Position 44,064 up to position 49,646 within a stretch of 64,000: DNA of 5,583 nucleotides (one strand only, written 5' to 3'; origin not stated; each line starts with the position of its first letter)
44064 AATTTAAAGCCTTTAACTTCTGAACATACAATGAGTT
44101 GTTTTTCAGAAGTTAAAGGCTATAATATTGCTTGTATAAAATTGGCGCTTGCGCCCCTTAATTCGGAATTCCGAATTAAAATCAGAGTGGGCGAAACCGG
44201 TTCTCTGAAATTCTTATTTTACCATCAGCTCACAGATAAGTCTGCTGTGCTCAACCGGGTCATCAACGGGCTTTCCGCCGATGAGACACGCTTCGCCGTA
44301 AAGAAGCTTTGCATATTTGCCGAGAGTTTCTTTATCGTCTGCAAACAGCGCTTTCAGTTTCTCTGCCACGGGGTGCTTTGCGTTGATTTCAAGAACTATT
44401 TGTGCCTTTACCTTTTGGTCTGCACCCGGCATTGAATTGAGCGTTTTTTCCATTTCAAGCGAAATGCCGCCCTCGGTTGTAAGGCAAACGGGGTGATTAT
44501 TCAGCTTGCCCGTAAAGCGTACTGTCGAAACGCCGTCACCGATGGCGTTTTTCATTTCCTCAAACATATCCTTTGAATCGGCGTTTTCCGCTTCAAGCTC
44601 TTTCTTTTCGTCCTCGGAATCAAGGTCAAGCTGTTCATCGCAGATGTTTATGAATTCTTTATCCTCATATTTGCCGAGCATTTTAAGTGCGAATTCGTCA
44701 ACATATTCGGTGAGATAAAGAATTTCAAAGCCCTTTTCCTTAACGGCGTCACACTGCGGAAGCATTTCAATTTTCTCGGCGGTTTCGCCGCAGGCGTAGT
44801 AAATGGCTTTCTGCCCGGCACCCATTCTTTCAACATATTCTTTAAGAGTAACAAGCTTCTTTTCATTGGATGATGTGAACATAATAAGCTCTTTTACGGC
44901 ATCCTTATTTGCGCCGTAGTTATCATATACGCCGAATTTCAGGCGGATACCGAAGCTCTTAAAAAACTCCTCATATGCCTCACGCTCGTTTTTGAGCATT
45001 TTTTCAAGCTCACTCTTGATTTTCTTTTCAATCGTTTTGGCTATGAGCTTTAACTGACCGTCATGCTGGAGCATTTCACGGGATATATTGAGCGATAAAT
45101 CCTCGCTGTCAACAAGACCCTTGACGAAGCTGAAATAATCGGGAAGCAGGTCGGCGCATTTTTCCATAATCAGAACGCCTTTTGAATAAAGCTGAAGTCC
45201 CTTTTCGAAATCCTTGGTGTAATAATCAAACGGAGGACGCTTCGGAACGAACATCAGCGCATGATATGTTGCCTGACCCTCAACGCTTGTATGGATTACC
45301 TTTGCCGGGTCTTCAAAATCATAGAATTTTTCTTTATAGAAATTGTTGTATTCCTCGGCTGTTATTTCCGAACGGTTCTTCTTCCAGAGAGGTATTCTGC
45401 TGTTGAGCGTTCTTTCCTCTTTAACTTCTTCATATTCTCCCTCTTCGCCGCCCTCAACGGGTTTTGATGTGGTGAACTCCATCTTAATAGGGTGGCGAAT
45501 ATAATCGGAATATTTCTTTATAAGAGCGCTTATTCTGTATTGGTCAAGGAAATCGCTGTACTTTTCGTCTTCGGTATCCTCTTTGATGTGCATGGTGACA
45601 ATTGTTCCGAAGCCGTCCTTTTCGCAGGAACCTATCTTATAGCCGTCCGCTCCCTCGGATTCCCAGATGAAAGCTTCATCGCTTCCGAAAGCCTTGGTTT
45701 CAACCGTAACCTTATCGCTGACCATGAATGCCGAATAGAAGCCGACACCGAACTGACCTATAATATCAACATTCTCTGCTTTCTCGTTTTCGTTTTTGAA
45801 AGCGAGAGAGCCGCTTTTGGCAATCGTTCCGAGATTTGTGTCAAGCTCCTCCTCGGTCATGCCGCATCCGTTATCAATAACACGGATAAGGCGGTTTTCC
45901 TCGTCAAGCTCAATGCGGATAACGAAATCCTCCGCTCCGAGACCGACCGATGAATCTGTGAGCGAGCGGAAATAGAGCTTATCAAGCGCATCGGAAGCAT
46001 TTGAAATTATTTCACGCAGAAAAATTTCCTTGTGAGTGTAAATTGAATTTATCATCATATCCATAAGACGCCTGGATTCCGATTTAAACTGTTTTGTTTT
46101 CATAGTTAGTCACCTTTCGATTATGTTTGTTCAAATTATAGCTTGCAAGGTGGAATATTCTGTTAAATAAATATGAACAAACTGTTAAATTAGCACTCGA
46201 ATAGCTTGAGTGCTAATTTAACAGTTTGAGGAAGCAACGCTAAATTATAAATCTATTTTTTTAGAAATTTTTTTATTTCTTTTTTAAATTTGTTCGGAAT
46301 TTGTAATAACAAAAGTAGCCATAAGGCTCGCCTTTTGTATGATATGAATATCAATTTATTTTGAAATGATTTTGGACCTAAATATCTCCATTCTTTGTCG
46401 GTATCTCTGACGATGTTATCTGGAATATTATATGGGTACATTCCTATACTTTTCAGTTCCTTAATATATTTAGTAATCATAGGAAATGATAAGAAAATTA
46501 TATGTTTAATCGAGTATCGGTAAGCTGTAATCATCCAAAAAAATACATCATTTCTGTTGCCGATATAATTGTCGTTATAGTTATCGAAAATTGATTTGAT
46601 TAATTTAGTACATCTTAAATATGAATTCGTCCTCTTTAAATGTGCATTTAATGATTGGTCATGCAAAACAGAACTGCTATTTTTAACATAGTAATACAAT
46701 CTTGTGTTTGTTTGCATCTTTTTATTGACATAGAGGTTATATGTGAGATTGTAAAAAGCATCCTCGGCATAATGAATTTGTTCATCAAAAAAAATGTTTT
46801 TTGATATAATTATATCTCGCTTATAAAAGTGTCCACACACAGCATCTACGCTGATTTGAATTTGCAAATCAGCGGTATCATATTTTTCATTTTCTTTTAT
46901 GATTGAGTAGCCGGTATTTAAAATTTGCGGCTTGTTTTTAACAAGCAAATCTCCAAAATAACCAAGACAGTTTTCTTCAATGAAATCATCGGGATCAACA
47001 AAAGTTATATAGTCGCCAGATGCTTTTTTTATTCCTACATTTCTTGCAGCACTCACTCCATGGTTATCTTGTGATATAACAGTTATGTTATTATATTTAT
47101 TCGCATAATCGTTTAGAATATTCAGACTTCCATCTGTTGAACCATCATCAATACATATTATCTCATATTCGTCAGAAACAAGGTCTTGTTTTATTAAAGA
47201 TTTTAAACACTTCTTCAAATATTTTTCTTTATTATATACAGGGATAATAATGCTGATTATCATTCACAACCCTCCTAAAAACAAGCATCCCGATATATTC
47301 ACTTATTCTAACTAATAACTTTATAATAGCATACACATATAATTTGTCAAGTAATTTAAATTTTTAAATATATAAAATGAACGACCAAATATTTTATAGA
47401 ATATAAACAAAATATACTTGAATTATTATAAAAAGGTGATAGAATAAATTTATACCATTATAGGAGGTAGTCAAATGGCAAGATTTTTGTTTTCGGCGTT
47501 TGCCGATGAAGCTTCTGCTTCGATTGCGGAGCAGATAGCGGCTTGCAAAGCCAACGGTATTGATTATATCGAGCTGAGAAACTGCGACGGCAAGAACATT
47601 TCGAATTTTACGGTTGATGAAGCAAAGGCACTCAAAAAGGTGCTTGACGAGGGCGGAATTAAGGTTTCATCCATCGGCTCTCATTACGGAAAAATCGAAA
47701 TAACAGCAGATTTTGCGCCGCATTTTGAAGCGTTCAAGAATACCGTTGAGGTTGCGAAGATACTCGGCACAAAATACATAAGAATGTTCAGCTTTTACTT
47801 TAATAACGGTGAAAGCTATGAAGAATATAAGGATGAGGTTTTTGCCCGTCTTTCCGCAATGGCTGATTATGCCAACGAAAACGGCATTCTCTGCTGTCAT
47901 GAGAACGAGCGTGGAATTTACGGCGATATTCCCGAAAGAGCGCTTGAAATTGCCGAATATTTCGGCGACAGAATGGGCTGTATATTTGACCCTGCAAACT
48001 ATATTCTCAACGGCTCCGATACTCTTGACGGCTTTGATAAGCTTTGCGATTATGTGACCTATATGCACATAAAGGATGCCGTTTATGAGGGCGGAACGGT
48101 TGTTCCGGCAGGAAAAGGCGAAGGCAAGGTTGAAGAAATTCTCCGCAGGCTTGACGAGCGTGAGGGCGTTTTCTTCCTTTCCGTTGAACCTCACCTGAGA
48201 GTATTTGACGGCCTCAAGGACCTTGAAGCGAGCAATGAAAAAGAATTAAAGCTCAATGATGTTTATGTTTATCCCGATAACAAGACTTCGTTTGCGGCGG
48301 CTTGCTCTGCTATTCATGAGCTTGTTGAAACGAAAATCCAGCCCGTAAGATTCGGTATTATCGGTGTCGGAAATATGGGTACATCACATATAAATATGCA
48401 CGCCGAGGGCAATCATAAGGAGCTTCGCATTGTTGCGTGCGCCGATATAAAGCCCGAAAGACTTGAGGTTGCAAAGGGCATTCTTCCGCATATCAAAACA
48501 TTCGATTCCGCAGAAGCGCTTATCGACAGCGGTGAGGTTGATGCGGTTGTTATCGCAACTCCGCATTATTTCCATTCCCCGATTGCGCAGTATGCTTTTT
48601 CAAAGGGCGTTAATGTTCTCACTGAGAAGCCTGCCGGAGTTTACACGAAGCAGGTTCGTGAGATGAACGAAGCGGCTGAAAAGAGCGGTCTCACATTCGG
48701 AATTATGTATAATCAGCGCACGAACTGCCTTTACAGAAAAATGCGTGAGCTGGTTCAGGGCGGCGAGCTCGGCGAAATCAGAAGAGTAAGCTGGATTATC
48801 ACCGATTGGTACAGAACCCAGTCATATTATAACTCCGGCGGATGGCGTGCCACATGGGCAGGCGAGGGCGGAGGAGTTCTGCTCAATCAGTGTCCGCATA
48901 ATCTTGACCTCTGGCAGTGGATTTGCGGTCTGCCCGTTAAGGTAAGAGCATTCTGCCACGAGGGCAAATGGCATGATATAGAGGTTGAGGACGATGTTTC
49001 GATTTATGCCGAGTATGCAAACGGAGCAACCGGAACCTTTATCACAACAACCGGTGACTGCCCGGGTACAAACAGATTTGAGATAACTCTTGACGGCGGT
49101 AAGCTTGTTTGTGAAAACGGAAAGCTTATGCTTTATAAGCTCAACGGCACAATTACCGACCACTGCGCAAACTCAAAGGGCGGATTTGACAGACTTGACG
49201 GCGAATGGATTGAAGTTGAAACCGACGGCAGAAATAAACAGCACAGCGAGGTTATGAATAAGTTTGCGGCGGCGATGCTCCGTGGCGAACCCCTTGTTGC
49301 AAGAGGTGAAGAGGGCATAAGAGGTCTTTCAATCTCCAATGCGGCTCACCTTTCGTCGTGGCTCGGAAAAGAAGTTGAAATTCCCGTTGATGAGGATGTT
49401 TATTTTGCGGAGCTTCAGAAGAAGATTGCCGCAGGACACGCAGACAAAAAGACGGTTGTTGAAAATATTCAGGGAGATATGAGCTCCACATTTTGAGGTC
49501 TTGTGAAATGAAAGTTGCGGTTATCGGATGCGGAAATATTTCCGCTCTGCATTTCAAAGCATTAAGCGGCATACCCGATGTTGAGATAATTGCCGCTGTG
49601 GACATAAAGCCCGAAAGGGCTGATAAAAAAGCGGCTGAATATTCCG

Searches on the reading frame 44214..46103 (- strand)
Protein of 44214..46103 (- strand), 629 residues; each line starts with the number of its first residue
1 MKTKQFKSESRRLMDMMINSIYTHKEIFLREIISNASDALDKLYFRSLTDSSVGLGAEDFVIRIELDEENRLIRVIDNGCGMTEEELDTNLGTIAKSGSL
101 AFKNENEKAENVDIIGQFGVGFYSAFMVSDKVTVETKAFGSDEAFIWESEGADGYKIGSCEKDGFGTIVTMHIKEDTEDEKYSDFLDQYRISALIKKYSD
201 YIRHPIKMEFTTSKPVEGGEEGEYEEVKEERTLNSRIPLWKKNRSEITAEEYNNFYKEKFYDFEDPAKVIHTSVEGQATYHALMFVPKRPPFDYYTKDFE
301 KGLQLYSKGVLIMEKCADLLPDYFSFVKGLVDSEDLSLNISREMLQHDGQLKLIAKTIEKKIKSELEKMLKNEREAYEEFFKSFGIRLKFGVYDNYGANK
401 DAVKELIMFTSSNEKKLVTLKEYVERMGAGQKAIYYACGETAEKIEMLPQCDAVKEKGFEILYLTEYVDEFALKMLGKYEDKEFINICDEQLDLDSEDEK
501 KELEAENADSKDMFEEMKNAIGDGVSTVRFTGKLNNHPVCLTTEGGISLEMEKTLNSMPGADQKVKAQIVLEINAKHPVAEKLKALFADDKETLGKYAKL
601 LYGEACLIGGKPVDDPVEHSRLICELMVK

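Call 75: search_protein_families(library=pfam, proteins=[window:44214-46103:-], max_evalue=0.00001)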
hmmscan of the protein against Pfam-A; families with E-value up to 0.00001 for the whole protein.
window:44214-46103:- (629 aa): 3 families
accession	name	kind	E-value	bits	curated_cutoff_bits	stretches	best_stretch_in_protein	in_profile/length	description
PF00183.23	HSP90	-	4.9e-112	375.9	24.4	1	225-627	74-486/518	Hsp90 protein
PF13589.12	HATPase_c_3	-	1.1e-10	42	25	1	28-141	6-97/137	Histidine kinase-, DNA gyrase B-, and HSP90-like ATPase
PF02518.31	HATPase_c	-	2.1e-07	31.8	26.4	1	26-175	3-109/111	Histidine kinase-, DNA gyrase B-, and HSP90-like ATPase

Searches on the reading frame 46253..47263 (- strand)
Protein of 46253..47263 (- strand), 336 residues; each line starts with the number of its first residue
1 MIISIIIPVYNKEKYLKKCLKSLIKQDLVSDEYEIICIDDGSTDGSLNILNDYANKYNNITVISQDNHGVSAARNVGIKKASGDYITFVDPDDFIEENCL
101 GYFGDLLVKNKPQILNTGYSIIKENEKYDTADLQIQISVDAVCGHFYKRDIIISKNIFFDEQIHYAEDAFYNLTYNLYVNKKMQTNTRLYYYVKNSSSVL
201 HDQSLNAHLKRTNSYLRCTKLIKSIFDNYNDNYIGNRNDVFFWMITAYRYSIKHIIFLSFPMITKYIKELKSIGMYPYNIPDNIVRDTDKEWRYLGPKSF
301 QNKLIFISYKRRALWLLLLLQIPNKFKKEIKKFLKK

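Call 75: search_protein_families(library=pfam, proteins=[window:46253-47263:-], max_evalue=0.00001)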
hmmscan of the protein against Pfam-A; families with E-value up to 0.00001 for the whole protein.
window:46253-47263:- (336 aa): 3 families
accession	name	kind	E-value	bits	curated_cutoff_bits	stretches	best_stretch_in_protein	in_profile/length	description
PF00535.33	Glycos_transf_2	-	2.1e-34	119.3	23.3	1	4-121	1-117/168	Glycosyl transferase family 2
PF10111.15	Glyco_tranf_2_2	-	1.1e-11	45.2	27.3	1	4-100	1-99/276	Glycosyltransferase like family 2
PF13641.12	Glyco_tranf_2_3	-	1.2e-08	35.7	27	1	3-104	3-108/230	Glycosyltransferase like family 2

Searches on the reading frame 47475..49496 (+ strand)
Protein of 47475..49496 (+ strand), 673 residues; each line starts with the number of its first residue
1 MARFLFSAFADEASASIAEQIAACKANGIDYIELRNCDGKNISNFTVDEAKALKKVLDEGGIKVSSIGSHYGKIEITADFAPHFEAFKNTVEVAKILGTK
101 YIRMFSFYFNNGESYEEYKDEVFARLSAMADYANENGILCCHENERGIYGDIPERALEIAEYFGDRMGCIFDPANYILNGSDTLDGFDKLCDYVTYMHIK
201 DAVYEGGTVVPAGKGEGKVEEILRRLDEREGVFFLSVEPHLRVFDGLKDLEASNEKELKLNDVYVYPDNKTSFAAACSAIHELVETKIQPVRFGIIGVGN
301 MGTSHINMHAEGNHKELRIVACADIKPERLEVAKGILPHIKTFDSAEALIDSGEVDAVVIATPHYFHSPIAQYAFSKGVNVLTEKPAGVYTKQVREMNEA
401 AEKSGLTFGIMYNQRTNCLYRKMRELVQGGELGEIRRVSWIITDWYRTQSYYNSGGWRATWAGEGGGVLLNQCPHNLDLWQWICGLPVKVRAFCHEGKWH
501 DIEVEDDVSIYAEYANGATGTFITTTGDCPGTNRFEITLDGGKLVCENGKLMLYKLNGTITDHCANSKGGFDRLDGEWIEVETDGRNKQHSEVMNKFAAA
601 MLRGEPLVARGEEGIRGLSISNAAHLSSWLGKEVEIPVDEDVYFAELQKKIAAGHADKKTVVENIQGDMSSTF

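Call 75: search_protein_families(library=pfam, proteins=[window:47475-49496:+], max_evalue=0.00001)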
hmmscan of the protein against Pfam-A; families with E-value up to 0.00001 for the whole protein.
window:47475-49496:+ (673 aa): 5 families
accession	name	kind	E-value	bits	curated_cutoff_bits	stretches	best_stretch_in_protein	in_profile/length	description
PF22725.1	GFO_IDH_MocA_C3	-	2.2e-27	95.9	27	1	420-544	1-123/124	GFO/IDH/MocA C-terminal domain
PF01261.30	AP_endonuc_2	-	2.9e-23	83.3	31.1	1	21-235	1-227/249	Xylose isomerase-like TIM barrel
PF01408.29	GFO_IDH_MocA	-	8.9e-20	72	24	1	291-409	1-117/120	Oxidoreductase family, NAD-binding Rossmann fold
PF02894.22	GFO_IDH_MocA_C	-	1.3e-15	58.2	22.9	1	424-635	1-217/218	Oxidoreductase family, C-terminal alpha/beta domain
PF03435.24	Sacchrp_dh_NADP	-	1.9e-06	28.7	25.1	0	295-407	3-127/129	Saccharopine dehydrogenase NADP binding domain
